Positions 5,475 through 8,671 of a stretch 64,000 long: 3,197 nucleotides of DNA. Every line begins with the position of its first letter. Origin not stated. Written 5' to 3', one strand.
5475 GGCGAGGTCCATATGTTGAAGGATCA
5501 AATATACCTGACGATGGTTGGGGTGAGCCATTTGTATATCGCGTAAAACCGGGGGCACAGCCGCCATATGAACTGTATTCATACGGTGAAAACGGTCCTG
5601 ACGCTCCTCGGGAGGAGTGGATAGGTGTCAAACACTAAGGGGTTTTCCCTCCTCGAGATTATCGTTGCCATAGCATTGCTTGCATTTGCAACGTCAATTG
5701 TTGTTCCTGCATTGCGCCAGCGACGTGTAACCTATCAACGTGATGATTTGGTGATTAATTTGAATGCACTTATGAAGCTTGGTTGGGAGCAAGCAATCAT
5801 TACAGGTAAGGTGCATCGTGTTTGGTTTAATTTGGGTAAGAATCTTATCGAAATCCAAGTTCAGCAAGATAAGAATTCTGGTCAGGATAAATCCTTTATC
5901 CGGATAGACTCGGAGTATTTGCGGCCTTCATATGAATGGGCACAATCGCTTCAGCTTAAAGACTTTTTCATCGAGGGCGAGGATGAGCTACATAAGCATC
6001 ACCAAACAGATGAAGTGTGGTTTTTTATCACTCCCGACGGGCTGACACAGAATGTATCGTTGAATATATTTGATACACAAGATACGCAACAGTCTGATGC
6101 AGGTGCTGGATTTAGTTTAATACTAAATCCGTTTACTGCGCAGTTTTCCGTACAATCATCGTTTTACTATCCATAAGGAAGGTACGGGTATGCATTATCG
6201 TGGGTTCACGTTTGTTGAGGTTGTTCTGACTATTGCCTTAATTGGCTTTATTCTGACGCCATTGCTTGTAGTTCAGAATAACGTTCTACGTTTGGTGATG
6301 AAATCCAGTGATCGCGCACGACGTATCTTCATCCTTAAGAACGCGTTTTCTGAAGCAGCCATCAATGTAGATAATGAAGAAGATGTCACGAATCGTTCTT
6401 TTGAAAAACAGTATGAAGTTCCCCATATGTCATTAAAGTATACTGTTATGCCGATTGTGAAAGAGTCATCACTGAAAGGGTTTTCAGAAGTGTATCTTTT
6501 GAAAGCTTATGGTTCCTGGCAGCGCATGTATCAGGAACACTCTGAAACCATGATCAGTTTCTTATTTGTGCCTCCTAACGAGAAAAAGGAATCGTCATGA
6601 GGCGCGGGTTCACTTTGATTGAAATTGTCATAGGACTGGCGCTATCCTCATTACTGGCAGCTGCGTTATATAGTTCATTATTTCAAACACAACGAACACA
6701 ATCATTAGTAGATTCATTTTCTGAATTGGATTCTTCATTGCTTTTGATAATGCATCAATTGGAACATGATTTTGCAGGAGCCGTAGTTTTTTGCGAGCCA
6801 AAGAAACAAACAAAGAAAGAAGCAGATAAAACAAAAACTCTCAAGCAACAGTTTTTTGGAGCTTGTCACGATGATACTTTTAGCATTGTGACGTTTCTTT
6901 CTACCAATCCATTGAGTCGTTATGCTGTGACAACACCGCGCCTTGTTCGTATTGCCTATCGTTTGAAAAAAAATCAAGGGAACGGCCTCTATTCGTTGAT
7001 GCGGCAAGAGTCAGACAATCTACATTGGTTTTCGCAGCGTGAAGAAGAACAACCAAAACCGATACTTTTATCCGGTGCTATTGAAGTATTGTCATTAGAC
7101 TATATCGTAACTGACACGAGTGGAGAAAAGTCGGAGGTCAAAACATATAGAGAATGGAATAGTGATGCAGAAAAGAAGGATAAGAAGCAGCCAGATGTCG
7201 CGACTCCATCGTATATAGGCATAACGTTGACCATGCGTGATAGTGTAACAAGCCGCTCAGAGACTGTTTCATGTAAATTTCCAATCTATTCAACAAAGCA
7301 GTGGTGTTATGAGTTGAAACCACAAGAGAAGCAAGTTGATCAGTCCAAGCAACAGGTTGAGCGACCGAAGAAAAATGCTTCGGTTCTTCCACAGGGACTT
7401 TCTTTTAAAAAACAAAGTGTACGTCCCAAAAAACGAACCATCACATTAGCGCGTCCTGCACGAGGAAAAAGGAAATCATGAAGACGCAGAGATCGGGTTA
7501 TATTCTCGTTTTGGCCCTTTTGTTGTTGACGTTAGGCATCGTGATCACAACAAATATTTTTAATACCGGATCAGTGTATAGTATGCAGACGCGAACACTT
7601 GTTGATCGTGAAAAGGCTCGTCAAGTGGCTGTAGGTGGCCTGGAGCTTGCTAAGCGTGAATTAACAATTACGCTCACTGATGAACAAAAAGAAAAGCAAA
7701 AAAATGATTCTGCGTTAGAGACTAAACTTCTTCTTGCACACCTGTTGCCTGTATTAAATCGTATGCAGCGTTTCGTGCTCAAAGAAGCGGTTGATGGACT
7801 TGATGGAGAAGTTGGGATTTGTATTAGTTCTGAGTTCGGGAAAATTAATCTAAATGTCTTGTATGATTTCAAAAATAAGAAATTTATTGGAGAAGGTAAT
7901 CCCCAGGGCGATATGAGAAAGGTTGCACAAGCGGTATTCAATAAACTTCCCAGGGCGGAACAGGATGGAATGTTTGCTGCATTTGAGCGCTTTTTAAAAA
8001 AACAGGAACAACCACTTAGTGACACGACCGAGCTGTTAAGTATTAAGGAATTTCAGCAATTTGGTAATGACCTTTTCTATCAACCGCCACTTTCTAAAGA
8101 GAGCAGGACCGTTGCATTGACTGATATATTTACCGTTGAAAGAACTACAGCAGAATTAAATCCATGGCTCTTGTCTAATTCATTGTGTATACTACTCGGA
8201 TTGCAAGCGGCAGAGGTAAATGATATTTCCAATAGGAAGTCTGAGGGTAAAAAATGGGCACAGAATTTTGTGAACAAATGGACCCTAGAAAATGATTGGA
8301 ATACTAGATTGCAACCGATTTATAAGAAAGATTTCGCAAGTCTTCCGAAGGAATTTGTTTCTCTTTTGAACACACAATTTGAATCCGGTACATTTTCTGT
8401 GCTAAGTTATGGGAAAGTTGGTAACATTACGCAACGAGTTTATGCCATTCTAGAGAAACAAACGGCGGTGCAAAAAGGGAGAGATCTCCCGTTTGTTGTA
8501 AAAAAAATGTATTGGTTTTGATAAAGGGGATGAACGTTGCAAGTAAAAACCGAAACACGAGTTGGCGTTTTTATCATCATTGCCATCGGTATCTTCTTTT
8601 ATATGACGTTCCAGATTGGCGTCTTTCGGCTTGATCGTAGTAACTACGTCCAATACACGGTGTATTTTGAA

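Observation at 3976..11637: Secretin-less pseudopilus operon (gspF-G-H-I-J-K) continuing into an orphan MCE gene and a Cys-rich secreted protein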

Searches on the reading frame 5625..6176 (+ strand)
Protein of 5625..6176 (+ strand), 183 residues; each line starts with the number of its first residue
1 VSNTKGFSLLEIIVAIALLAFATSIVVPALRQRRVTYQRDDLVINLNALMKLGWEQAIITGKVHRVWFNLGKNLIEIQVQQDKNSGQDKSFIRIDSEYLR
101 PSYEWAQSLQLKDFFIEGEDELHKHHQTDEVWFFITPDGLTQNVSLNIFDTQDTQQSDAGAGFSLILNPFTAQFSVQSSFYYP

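Call 3: search_protein_families(library=pfam, proteins=[window:5625-6176:+], max_evalue=0.1)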
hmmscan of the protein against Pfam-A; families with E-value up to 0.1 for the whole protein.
window:5625-6176:+ (183 aa): 3 families
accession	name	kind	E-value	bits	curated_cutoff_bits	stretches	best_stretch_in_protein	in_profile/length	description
PF07963.17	N_methyl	-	9.2e-06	25.5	21.2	1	1-26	1-26/27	Prokaryotic N-terminal methylation motif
PF11773.13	ComGE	-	0.014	15.7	25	1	9-35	2-28/82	Competence system putative prepilin ComGE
PF09331.17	DUF1985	-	0.082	13.3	35.1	0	11-57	87-133/141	Domain of unknown function (DUF1985)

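Call 30: search_protein_families(library=ncbifam, proteins=[window:5625-6176:+], max_evalue=1)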
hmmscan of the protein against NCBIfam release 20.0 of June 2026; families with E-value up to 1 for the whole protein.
window:5625-6176:+ (183 aa): 15 families
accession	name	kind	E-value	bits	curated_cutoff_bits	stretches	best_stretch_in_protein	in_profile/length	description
NF041013.1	T4P_ComGE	equivalog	3.3e-07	30.3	49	1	3-33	2-32/83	competence type IV pilus minor pilin ComGE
TIGR01708.2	typeII_sec_gspH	equivalog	0.00013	22.1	80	1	5-50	2-51/169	type II secretion system minor pseudopilin GspH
NF047828.1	T3SSXpsI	equivalog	0.00018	21.5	150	1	5-31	2-28/132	type II secretion system protein XpsI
TIGR02532.1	IV_pilin_GFxxxE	domain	0.00023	20.9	16.3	1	5-26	2-23/24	prepilin-type N-terminal cleavage/methylation domain-containing protein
NF040982.1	ComGD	equivalog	0.00044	20.7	70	1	5-97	2-94/139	competence type IV pilus minor pilin ComGD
NF007862.0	PRK10574.1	equivalog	0.0015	18.7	138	1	1-31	1-31/145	prepilin peptidase-dependent pilin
TIGR01710.1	typeII_sec_gspG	equivalog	0.0031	17.5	88.85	1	5-49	1-45/134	type II secretion system major pseudopilin GspG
NF007848.0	PRK10557.1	equivalog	0.0041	16.4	120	1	3-40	9-49/192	prepilin peptidase-dependent protein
NF041002.1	pilin_ComGF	equivalog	0.0046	17.2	80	1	5-37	2-34/139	competence type IV pilus minor pilin ComGF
NF007800.0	PRK10506.1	equivalog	0.0056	16.5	158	1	1-73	5-77/163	prepilin peptidase-dependent protein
NF047827.1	T3SSXpsH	equivalog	0.022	14.5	160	1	5-69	1-65/145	type II secretion system protein XpsH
NF008040.0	PRK10772.1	equivalog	0.027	14.5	96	1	9-59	25-74/109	cell division protein FtsL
NF041143.1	blaPenA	exception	0.06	12.6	640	1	13-43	88-116/302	PEN-A family class A beta-lactamase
TIGR01707.1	gspI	equivalog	0.077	13.5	44.35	1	6-35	1-30/101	type II secretion system minor pseudopilin GspI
NF007660.0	PRK10332.1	equivalog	0.084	13.4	86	1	2-59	6-60/107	prepilin-type N-terminal cleavage/methylation domain-containing protein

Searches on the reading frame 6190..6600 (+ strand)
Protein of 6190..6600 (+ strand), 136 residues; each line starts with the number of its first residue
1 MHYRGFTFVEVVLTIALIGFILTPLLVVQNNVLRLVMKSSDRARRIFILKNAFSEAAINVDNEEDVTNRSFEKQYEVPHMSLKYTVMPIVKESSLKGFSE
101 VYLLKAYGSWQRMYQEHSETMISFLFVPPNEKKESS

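Call 3: search_protein_families(library=pfam, proteins=[window:6190-6600:+], max_evalue=0.1)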
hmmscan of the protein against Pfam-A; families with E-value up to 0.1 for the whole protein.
window:6190-6600:+ (136 aa): 1 family
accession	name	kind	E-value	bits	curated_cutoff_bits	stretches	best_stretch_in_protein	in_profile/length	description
PF07963.17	N_methyl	-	0.00011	22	21.2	1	3-25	4-26/27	Prokaryotic N-terminal methylation motif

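Call 30: search_protein_families(library=ncbifam, proteins=[window:6190-6600:+], max_evalue=1)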
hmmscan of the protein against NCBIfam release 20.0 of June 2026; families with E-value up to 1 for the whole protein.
window:6190-6600:+ (136 aa): 4 families
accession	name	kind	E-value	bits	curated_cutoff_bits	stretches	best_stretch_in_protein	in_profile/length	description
NF041013.1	T4P_ComGE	equivalog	0.00073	19.6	49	1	3-77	3-78/83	competence type IV pilus minor pilin ComGE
TIGR02532.1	IV_pilin_GFxxxE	domain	0.0072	16.1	16.3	1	4-22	2-20/24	prepilin-type N-terminal cleavage/methylation domain-containing protein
NF047828.1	T3SSXpsI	equivalog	0.0074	16.3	150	1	4-63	2-61/132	type II secretion system protein XpsI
TIGR01707.1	gspI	equivalog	0.11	13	44.35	1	5-72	1-68/101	type II secretion system minor pseudopilin GspI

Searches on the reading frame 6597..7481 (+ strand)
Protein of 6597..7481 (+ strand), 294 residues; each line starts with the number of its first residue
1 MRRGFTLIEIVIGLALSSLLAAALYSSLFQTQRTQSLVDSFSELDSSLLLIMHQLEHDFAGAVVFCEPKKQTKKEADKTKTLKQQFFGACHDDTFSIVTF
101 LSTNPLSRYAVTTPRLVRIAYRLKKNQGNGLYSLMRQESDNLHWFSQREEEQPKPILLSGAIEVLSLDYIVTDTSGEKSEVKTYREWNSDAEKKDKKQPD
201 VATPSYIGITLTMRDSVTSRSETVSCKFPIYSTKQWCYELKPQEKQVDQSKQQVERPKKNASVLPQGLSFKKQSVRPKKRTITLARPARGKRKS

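Call 3: search_protein_families(library=pfam, proteins=[window:6597-7481:+], max_evalue=0.1)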
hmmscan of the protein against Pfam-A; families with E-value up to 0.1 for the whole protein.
window:6597-7481:+ (294 aa): 2 families
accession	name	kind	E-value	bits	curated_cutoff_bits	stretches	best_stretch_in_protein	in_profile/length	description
PF07963.17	N_methyl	-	9.3e-07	28.6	21.2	1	2-25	4-27/27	Prokaryotic N-terminal methylation motif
PF22365.1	PfNDH2_hel_ins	-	0.039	14.3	27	0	214-245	17-47/65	PfNDH2 helical insertion domain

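Call 30: search_protein_families(library=ncbifam, proteins=[window:6597-7481:+], max_evalue=1)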
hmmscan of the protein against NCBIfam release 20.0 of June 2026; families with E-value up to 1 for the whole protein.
window:6597-7481:+ (294 aa): 9 families
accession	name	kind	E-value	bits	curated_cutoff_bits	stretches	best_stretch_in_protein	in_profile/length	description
TIGR01711.1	gspJ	equivalog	1e-07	32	64.85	1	3-134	1-127/192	type II secretion system minor pseudopilin GspJ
TIGR02532.1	IV_pilin_GFxxxE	domain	2.5e-06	27.1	16.3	1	2-25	1-24/24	prepilin-type N-terminal cleavage/methylation domain-containing protein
NF041002.1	pilin_ComGF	equivalog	1.1e-05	25.6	80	1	3-83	2-80/139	competence type IV pilus minor pilin ComGF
NF007848.0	PRK10557.1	equivalog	0.00034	20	120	1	2-67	10-74/192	prepilin peptidase-dependent protein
TIGR01707.1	gspI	equivalog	0.018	15.5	44.35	1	4-37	1-34/101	type II secretion system minor pseudopilin GspI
NF040982.1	ComGD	equivalog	0.018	15.4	70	1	3-50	2-49/139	competence type IV pilus minor pilin ComGD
TIGR01708.2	typeII_sec_gspH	equivalog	0.026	14.5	80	1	3-40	2-39/169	type II secretion system minor pseudopilin GspH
NF007800.0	PRK10506.1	equivalog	0.03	14.1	158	1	2-48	8-54/163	prepilin peptidase-dependent protein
NF041013.1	T4P_ComGE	equivalog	0.035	14.2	49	1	3-34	4-35/83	competence type IV pilus minor pilin ComGE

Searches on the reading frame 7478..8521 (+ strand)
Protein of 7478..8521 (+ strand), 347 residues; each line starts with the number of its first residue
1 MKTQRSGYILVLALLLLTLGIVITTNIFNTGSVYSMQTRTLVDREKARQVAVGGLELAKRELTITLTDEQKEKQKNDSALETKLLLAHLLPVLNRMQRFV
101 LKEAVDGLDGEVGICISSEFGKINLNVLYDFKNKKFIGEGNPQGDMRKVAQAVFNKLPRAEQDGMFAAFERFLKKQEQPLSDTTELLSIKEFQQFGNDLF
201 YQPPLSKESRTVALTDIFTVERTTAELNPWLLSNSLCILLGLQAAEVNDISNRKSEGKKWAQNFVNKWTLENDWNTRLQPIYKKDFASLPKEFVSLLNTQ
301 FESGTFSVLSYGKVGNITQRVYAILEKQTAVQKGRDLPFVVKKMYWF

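Call 3: search_protein_families(library=pfam, proteins=[window:7478-8521:+], max_evalue=0.1)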
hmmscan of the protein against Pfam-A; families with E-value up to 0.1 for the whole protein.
window:7478-8521:+ (347 aa): 0 families

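Call 30: search_protein_families(library=ncbifam, proteins=[window:7478-8521:+], max_evalue=1)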
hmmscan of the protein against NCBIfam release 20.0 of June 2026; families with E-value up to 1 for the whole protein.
window:7478-8521:+ (347 aa): 1 family
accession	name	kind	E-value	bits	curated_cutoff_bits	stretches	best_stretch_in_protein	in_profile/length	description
NF037980.1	T2SS_GspK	equivalog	1.1e-06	28.5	130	1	7-180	3-155/307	type II secretion system minor pseudopilin GspK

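Call 40: search_solved_structures(query=A2, max_evalue=1, show_alignments=2)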
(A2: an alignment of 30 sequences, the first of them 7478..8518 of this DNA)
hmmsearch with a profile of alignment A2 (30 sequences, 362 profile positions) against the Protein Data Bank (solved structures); distinct sequences matched with E-value up to 1: 3.
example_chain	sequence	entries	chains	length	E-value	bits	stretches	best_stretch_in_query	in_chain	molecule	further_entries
8br8_LV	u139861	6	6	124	0.24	13.8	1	111-186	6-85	Ribosomal L22e | Ribosomal protein L22e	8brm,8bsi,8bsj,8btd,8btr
5eft_B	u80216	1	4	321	0.27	13.6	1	65-120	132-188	p9-1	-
7pwg_U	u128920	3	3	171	0.44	12.9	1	110-186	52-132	Ribosomal protein eL22 | 60S ribosomal protein eL22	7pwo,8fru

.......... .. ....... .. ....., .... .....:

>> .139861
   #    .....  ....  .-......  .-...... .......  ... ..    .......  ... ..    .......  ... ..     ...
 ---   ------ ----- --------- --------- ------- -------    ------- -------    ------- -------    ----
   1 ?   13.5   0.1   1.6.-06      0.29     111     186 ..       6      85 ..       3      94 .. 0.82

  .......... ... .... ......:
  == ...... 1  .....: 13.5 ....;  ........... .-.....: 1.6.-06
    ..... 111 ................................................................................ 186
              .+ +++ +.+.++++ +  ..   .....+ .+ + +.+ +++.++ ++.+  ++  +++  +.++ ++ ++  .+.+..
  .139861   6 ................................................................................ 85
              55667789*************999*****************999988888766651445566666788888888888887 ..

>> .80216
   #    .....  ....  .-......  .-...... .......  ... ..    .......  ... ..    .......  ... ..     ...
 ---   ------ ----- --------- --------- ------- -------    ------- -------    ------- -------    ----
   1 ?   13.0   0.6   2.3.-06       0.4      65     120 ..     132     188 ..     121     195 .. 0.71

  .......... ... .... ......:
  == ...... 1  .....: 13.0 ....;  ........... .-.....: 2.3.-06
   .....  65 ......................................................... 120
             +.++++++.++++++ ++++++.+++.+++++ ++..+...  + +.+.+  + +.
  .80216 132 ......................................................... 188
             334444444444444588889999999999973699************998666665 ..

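Call 41: search_protein_families(library=ncbifam, alignment_id=A2, max_evalue=0.01)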
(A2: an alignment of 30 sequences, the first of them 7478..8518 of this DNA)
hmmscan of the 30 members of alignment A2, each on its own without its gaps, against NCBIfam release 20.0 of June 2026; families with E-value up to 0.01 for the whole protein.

A. member 1, window:7478-8518:+ (347 aa): 1 family
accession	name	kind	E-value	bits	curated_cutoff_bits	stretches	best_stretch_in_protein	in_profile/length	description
NF037980.1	T2SS_GspK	equivalog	1.1e-06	28.5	130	1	7-180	3-155/307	type II secretion system minor pseudopilin GspK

B. families by the number of members that match (of 30 scanned): 5 families
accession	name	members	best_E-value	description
NF037980.1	T2SS_GspK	27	2.3e-11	type II secretion system minor pseudopilin GspK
TIGR02600.1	Verru_Chthon_A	1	5.6e-05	Verru_Chthon cassette protein A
NF041014.1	pilin_ComGG_2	1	0.00015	competence type IV pilus minor pilin ComGG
NF047414.1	BRANT_His_rich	1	0.005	His-rich protein BRANT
NF007660.0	PRK10332.1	1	0.0094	prepilin-type N-terminal cleavage/methylation domain-containing protein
